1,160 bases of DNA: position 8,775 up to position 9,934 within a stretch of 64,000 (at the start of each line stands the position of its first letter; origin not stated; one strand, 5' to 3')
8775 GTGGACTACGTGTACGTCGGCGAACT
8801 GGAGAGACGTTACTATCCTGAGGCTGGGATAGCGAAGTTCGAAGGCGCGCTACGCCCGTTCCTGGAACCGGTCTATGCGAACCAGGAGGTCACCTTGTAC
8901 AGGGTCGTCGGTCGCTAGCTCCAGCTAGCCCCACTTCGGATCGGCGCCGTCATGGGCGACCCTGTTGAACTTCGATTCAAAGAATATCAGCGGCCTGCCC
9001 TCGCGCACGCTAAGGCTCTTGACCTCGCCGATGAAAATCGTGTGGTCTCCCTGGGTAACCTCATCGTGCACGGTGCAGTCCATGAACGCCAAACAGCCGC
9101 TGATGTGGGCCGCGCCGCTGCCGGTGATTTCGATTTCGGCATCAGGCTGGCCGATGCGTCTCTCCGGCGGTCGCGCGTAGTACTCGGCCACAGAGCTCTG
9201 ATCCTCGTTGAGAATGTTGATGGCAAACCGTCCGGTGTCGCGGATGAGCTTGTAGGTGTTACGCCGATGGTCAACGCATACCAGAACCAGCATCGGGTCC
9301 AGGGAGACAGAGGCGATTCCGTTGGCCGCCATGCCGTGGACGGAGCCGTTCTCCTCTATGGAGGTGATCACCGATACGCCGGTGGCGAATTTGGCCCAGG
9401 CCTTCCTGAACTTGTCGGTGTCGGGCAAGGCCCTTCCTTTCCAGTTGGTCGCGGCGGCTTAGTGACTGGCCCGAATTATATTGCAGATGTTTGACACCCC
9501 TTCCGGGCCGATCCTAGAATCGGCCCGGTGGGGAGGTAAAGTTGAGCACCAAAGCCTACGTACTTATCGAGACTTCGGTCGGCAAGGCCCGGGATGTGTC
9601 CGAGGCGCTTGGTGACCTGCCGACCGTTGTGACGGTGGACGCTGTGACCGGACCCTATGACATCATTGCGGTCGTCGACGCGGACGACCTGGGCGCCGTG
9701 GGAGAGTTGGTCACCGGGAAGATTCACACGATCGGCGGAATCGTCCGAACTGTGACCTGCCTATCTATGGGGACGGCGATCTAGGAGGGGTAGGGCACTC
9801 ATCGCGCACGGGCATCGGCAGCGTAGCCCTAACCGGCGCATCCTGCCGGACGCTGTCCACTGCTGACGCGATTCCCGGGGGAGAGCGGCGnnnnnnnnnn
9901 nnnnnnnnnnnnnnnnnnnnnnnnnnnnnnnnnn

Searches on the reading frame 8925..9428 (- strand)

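Call 21: search_protein_families(library=pfam, proteins=[window:8925-9428:-], max_evalue=0.00001)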
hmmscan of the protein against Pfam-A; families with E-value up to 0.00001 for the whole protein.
window:8925-9428:- (167 aa): 1 family
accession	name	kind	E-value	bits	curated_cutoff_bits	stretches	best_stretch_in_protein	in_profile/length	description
PF01613.24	Flavin_Reduct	-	1.4e-39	136.1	27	1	12-157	2-152/153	Flavin reductase like domain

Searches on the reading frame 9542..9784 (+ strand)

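Call 23: search_protein_families(library=pfam, proteins=[window:9542-9784:+], max_evalue=0.00001)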
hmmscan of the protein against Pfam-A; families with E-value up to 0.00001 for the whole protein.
window:9542-9784:+ (80 aa): 1 family
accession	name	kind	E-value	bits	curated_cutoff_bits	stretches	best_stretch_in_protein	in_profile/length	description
PF01037.27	AsnC_trans_reg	-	1.5e-13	50.9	25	1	7-77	1-72/73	Lrp/AsnC ligand binding domain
